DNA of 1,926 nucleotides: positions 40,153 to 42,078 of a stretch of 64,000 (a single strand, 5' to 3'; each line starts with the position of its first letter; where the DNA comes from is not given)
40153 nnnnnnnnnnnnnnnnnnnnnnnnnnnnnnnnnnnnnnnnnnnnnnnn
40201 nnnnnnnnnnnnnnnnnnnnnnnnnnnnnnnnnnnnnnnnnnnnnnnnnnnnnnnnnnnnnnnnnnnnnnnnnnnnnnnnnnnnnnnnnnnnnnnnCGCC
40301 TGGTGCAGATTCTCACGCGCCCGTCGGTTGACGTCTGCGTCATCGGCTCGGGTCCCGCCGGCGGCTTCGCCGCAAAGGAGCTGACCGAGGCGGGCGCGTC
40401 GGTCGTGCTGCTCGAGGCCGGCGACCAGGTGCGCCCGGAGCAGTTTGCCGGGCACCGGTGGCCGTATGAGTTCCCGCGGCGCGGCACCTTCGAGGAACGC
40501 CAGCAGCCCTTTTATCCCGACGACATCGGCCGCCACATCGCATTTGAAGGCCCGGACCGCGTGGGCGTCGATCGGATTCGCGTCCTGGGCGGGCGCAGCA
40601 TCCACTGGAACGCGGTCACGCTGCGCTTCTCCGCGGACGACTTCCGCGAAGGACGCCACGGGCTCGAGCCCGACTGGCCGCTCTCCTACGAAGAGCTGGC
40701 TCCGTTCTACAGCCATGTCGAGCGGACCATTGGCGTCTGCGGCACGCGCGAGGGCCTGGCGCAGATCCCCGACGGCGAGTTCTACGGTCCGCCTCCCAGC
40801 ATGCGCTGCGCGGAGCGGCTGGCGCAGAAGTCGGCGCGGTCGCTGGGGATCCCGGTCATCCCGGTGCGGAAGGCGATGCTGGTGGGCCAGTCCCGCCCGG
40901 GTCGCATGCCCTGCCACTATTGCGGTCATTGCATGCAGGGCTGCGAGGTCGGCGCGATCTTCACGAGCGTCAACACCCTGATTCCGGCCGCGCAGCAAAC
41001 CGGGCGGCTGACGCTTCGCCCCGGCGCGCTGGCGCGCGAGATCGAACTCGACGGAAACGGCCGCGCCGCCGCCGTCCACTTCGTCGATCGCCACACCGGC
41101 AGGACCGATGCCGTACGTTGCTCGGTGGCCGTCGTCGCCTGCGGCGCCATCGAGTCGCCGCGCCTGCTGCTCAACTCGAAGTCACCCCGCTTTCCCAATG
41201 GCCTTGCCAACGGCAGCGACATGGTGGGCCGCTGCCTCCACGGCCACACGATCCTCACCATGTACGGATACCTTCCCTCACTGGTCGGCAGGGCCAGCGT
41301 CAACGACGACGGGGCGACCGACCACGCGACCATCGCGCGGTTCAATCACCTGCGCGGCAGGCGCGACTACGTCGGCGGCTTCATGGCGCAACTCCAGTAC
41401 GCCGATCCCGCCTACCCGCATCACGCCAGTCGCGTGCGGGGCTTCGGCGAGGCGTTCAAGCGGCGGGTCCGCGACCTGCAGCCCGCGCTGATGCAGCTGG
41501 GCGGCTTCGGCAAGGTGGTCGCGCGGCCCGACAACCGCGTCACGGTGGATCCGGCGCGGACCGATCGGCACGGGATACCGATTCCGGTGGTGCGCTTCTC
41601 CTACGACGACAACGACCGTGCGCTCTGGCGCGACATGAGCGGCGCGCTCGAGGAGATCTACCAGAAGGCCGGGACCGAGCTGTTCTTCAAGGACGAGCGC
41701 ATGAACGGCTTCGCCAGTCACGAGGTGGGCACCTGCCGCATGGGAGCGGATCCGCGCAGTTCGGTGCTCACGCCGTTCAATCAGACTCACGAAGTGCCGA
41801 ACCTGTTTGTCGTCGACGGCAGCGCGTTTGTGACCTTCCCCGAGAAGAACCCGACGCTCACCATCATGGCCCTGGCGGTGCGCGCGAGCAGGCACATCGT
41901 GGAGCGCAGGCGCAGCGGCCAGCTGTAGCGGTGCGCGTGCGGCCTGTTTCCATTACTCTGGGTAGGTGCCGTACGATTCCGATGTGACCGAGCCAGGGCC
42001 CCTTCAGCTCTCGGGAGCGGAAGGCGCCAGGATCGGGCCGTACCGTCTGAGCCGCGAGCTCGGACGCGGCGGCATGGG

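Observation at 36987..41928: Divergent pair of enolase-superfamily sugar-acid dehydratases that both carry twin-arginine signals, next to a GMC oxidoreductase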

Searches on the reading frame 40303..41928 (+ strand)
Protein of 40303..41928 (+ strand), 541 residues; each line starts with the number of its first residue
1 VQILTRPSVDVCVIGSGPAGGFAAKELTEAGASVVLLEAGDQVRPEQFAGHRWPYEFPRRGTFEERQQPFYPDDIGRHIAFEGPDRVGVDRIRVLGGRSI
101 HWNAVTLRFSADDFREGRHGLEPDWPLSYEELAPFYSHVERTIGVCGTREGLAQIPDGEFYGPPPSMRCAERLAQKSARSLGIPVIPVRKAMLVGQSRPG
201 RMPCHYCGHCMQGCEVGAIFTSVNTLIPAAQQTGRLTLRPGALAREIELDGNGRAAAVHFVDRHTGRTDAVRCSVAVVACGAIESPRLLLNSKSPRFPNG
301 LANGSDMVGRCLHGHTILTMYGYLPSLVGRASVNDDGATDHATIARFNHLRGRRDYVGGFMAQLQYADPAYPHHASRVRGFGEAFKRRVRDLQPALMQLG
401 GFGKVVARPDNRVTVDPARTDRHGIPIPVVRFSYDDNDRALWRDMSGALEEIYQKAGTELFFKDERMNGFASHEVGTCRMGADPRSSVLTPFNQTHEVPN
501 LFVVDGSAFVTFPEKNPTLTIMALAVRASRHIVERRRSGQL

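Call 5: search_protein_families(library=pfam, proteins=[window:40303-41928:+], max_evalue=0.01)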
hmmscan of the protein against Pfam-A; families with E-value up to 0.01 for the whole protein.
window:40303-41928:+ (541 aa): 10 families
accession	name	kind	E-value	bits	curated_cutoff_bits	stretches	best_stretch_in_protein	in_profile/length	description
PF05199.19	GMC_oxred_C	-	6.1e-23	82.4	24.6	1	408-525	2-139/139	GMC oxidoreductase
PF00732.25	GMC_oxred_N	-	2.1e-12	47.8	23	1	201-316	111-217/218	GMC oxidoreductase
PF01494.25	FAD_binding_3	-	9.3e-07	28.8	22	1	9-40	2-33/349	FAD binding domain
PF00890.30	FAD_binding_2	-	1.3e-05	25.1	20.4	1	10-44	1-35/414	FAD binding domain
PF07992.20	Pyr_redox_2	-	6.2e-05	23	26.1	1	10-42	2-34/291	Pyridine nucleotide-disulphide oxidoreductase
PF01266.30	DAO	-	9.4e-05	22.5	27.9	1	10-43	1-34/353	FAD dependent oxidoreductase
PF13450.12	NAD_binding_8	-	0.00012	22.8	21.9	1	13-43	1-31/68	NAD(P)-binding Rossmann-like domain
PF03486.20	HI0933_like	-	0.00018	21.5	50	1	10-43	2-35/244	HI0933-like protein Rossmann domain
PF05834.18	Lycopene_cycl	-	0.00018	21.2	23.4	1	10-63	1-54/380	Lycopene cyclase protein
PF12831.13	FAD_oxidored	-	0.00093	19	27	1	10-41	1-32/416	FAD dependent oxidoreductase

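Call 6: search_protein_families(library=ncbifam, proteins=[window:40303-41928:+], max_evalue=0.01)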
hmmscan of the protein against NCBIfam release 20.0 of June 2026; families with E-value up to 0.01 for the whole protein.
window:40303-41928:+ (541 aa): 28 families (the best 25 are shown)
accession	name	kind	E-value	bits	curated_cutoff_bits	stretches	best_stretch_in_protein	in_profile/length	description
TIGR02462.1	pyranose_ox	equivalog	3.5e-22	79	544.9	1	401-534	410-545/548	pyranose oxidase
NF058674.1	CholsOxChoxAB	equivalog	9.9e-16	57.3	850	2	470-533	470-533/535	cholesterol oxidase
NF002550.0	PRK02106.1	subfamily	2.5e-15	56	605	2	471-536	471-537/563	choline dehydrogenase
TIGR03970.1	mycofact_MftG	equivalog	2.1e-13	50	387.45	2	468-531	421-485/487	mycofactocin dehydrogenase MftG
TIGR01810.1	betA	equivalog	2.8e-12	46.1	732.1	2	470-535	463-529/532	choline dehydrogenase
TIGR04542.1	GMC_mycofac_2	equivalog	3.4e-07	29.7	400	0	10-48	1-40/425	mycofactocin system GMC family oxidoreductase MftG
NF038210.1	GMC_mycofac_3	equivalog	4.6e-07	29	300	1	11-43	1-33/418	mycofactocin system GMC family oxidoreductase MftG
TIGR02032.1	GG-red-SF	subfamily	1.5e-06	28.2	158.8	1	10-45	2-37/297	geranylgeranyl reductase family protein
NF006130.0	PRK08274.1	equivalog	2.7e-06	26.5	369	1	8-42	5-39/467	FAD-dependent tricarballylate dehydrogenase TcuA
TIGR02485.1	CobZ_N-term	equivalog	8.6e-05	21.5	372.55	1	8-41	1-34/437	FAD-dependent tricarballylate dehydrogenase TcuA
TIGR02023.1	BchP-ChlP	subfamily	0.0002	20.5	343.3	1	10-45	2-38/388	geranylgeranyl diphosphate reductase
TIGR00275.1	TIGR00275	subfamily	0.00043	19.2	183.8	1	11-43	1-33/401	aminoacetone oxidase family FAD-binding enzyme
TIGR01790.1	carotene-cycl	subfamily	0.00048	19.4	209.5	1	10-43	1-34/387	lycopene cyclase family protein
NF005691.0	PRK07494.1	equivalog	0.00049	18.7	459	1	5-39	5-39/404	UbiH/UbiF family hydroxylase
NF053717.1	VnlPnlRedVprA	equivalog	0.0005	19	600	0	8-42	6-40/481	vinyl phenol reductase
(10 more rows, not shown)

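Call 52: search_solved_structures(query=window:40303-41928:+, max_evalue=0.00001)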
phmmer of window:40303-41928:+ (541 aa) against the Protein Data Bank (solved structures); distinct sequences matched with E-value up to 0.00001: 42.
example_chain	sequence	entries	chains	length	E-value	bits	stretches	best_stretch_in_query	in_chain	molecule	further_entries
6a2u_B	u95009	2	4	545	1.1e-51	179.4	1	8-530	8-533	Glucose dehydrogenase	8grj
8hdd_A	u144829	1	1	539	1.2e-51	179.3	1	8-530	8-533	Glucose dehydrogenase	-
8k6k_A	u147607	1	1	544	3.1e-44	154.8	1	8-534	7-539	Fructose dehydrogenase (N1146A) large subunit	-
7w2j_A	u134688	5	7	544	3.6e-44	154.6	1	8-534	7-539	Fructose dehydrogenase large subunit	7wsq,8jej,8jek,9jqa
8xcm_A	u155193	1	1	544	4.6e-44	154.3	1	8-534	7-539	Fructose dehydrogenase large subunit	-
8k6j_A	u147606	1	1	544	1.7e-43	152.4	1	8-534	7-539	Fructose dehydrogenase (H1147A) large subunit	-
8xcn_A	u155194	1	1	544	4.6e-43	151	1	8-534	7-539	Fructose dehydrogenase large subunit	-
9fl2_A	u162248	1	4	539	6.2e-17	64.7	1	397-533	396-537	pyranose oxidase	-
7dve_A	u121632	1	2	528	1e-16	64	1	396-534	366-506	6'''-hydroxyparomomycin C oxidase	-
7qf8_A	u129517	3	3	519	4.5e-15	58.5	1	396-538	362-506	GMC oxidoreductase family protein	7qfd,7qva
8qve_A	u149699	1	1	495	2.2e-12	49.7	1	359-530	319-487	Pyranose oxidase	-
4mig_A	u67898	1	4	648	1e-10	44.2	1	402-535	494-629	Pyranose 2-oxidase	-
4mif_A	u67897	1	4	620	1.1e-10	44.1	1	402-534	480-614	Pyranose 2-oxidase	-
3ljp_A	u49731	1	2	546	3.7e-10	42.3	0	221-292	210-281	Choline oxidase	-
4mih_A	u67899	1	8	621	7.9e-10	41.3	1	402-534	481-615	Pyranose 2-oxidase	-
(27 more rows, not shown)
